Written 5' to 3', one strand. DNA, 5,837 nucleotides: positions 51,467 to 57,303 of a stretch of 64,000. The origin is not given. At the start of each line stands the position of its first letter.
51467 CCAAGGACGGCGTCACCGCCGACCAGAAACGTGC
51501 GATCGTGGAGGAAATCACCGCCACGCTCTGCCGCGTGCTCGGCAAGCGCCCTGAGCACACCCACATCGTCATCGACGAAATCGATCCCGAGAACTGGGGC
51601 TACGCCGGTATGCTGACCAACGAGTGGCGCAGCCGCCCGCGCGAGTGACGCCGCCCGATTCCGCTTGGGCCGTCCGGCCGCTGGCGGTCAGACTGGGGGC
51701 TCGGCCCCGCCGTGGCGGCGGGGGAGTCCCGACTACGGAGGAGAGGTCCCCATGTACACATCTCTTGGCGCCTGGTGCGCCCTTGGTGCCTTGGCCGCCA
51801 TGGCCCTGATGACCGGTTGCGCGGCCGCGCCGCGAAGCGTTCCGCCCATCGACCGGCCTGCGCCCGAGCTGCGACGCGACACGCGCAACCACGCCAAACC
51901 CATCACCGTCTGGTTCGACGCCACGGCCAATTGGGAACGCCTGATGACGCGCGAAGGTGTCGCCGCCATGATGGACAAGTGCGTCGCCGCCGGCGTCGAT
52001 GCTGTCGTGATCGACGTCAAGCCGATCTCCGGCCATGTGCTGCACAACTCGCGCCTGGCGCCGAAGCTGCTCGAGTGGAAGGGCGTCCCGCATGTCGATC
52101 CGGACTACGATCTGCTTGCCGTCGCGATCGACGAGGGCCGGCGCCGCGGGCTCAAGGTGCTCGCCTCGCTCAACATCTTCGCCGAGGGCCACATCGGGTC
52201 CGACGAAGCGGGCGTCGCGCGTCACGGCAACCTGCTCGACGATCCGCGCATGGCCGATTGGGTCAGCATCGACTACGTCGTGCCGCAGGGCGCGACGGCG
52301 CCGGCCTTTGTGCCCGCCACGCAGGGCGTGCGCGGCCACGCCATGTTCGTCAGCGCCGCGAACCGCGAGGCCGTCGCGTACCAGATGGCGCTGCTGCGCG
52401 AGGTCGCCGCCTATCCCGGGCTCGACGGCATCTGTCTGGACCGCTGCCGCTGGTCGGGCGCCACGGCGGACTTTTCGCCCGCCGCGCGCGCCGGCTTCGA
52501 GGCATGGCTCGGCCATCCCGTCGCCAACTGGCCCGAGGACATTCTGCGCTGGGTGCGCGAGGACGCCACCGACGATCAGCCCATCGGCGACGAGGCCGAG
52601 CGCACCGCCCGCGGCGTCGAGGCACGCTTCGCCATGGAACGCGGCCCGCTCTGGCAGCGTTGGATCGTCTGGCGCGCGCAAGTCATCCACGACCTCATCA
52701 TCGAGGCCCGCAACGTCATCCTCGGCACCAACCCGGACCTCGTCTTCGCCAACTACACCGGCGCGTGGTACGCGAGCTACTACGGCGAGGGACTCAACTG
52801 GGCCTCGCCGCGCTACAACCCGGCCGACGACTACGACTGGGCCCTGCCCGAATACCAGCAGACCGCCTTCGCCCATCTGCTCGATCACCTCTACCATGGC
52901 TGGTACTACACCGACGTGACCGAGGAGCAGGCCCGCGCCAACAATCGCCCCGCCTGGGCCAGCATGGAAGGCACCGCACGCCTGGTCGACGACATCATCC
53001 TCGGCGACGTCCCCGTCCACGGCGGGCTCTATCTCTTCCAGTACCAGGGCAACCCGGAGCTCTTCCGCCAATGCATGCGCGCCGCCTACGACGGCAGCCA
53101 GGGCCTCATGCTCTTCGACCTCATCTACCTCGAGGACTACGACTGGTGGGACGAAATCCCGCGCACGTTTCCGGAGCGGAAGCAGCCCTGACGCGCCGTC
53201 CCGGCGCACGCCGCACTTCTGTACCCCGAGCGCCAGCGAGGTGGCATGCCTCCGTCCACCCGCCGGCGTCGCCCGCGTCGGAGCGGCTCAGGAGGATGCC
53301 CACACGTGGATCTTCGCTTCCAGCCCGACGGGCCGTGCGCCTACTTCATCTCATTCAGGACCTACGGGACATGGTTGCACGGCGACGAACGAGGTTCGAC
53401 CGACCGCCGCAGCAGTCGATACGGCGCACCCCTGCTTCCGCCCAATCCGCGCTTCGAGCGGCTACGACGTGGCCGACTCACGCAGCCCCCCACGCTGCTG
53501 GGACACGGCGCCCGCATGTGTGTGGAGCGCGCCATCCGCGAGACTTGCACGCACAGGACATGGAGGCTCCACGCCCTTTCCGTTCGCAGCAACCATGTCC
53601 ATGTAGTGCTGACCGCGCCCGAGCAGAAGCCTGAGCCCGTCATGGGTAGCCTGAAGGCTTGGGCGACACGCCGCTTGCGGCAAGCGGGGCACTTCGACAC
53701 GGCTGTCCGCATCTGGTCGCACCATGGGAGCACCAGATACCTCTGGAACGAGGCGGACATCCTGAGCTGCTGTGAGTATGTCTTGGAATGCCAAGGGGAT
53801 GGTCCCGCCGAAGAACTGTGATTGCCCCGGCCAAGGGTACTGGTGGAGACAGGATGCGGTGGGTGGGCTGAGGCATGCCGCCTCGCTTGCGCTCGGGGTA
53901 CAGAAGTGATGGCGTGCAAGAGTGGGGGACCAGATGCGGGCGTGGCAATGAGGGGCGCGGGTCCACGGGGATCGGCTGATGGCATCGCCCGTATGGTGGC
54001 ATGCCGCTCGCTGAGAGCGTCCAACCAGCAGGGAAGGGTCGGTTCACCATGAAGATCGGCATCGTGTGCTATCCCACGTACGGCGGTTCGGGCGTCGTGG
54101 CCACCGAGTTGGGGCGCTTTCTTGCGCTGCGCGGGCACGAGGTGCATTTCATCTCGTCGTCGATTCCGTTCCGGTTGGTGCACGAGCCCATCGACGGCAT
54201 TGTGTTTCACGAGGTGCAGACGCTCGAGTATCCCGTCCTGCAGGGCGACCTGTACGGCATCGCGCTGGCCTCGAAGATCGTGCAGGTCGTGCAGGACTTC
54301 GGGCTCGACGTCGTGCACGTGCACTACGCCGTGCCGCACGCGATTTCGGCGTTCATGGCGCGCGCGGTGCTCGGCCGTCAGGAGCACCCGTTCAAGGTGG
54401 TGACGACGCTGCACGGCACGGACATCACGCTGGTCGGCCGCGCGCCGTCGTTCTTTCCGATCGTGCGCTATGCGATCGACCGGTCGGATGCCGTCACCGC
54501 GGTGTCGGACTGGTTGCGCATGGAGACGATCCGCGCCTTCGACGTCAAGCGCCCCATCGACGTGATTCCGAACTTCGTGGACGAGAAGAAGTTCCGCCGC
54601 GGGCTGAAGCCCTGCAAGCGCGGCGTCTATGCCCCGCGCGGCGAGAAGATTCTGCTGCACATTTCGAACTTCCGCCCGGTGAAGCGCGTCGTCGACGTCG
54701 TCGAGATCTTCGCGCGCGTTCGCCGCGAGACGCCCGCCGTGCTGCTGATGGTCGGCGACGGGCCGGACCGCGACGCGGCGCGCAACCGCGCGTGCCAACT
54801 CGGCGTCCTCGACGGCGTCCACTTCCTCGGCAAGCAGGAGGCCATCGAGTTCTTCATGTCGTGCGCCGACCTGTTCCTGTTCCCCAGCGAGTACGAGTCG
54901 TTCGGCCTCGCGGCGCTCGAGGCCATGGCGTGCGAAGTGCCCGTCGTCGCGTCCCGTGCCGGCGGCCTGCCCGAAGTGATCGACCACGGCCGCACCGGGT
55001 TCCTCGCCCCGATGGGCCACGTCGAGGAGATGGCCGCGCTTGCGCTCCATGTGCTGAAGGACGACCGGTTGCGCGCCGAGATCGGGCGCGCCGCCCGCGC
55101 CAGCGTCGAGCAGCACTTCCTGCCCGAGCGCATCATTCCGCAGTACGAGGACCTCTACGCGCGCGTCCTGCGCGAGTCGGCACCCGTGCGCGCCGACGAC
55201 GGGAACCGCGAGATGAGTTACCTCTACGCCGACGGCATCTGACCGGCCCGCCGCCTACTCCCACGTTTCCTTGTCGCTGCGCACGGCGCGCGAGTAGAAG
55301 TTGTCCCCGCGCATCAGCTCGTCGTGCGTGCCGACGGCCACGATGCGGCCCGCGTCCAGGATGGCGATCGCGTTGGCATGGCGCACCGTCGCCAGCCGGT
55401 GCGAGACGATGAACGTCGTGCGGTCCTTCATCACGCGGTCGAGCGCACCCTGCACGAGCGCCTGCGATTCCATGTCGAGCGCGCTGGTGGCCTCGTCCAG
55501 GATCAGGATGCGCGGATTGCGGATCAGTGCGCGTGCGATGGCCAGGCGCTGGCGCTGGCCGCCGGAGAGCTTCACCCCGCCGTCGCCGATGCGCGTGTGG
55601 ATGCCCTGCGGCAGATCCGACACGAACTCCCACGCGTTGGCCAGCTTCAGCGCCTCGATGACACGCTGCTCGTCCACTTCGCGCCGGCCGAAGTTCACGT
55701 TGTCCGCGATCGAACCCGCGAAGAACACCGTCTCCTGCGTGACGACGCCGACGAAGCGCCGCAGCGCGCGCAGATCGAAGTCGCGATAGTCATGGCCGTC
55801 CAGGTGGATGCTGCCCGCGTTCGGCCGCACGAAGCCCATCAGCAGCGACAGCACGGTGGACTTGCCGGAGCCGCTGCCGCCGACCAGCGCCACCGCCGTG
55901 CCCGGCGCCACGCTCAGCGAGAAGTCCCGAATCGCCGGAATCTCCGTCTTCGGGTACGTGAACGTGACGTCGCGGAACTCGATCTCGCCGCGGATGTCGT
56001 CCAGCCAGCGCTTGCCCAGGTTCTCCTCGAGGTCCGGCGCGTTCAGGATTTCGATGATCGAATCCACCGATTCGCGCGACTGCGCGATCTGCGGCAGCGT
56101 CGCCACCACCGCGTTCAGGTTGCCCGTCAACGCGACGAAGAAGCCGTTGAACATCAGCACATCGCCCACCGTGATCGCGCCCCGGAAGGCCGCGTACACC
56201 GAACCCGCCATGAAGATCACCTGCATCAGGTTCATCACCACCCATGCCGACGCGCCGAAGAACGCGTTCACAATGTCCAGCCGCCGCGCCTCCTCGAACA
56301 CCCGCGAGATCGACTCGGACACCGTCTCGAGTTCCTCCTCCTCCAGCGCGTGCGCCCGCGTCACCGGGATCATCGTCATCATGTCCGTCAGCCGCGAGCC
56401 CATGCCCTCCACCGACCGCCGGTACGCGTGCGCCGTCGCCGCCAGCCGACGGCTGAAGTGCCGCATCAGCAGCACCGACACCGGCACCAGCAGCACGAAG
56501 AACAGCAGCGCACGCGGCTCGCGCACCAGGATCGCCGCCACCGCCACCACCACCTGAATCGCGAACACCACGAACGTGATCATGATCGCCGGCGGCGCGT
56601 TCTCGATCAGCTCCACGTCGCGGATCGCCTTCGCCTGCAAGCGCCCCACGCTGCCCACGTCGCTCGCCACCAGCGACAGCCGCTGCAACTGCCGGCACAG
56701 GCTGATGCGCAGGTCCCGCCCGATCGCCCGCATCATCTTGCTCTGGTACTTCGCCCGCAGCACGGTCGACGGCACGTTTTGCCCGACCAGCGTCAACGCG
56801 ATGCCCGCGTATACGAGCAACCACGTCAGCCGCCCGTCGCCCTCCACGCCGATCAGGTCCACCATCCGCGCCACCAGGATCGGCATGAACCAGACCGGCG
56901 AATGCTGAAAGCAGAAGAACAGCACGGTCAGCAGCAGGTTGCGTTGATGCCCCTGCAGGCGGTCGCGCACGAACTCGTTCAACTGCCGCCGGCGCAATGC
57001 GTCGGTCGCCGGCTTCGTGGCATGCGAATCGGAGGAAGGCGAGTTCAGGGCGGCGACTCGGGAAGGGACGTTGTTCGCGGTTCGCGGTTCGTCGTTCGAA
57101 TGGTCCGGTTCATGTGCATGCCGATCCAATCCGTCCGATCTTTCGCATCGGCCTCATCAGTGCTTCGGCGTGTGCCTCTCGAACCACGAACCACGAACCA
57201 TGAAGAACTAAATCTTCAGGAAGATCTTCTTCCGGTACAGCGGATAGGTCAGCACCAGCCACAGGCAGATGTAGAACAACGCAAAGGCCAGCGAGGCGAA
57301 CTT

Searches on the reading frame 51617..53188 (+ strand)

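Call 47: search_protein_families(library=pfam, proteins=[window:51617-53188:+], max_evalue=0.0001)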
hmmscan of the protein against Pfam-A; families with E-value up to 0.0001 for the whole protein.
window:51617-53188:+ (524 aa): 2 families
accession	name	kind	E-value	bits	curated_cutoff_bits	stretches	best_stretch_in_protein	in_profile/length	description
PF16373.10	DUF4985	-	1.2e-30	106.7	39.3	1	404-514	2-112/114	Domain of unknown function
PF02638.21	GHL10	-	1.1e-08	35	27.9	1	98-384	5-233/311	Glycosyl hydrolase-like 10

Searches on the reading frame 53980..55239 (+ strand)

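Call 47: search_protein_families(library=pfam, proteins=[window:53980-55239:+], max_evalue=0.0001)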
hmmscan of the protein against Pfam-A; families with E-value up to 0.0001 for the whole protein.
window:53980-55239:+ (420 aa): 7 families
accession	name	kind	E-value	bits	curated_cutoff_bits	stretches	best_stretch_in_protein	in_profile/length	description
PF00534.26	Glycos_transf_1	-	7.2e-39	133.5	26.4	1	219-373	12-170/172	Glycosyl transferases group 1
PF13692.12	Glyco_trans_1_4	-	4.7e-34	118.1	27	1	223-361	2-142/142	Glycosyl transferases group 1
PF13439.12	Glyco_transf_4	-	1.9e-28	100.1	28.5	1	34-202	1-168/170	Glycosyltransferase Family 4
PF13579.12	Glyco_trans_4_4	-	2.2e-15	57.8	29.7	1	35-198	1-157/158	Glycosyl transferase 4-like domain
PF13477.12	Glyco_trans_4_2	-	4.6e-12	46.7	23.4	1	42-176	14-139/139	Glycosyl transferase 4-like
PF20706.3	GT4-conflict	-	7.4e-12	45.4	26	1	167-340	145-326/385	Family 4 Glycosyltransferase in conflict systems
PF13524.12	Glyco_trans_1_2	-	3e-08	34.2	25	1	306-389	61-142/144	Glycosyl transferase-like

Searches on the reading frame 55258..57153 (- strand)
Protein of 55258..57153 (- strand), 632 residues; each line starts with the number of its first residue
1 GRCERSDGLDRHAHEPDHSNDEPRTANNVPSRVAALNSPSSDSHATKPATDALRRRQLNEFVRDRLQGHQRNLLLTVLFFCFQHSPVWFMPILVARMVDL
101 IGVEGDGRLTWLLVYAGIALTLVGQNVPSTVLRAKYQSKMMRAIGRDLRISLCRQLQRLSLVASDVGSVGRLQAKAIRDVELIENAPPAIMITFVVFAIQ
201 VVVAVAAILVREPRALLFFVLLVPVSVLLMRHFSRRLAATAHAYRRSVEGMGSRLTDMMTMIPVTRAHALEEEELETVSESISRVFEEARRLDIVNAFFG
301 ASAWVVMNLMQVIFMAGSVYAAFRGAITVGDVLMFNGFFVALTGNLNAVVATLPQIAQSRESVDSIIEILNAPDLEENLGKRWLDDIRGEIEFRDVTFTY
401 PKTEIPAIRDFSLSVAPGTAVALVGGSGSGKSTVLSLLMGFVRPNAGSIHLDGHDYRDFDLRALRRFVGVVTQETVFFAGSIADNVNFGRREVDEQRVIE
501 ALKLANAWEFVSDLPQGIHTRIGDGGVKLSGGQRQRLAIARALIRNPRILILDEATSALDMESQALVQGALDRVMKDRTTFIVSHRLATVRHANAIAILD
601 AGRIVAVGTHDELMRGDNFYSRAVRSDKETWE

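Call 47: search_protein_families(library=pfam, proteins=[window:55258-57153:-], max_evalue=0.0001)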
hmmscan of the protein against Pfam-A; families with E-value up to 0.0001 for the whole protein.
window:55258-57153:- (632 aa): 3 families
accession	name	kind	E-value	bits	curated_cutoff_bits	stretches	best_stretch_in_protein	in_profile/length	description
PF00005.33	ABC_tran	-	6.6e-33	114.7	25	1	409-557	2-137/137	ABC transporter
PF00664.28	ABC_membrane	-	7.3e-25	88.6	28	1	75-345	3-273/274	ABC transporter transmembrane region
PF02463.25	SMC_N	-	3.9e-05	23.6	40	0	528-596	136-208/220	RecF/RecN/SMC N terminal domain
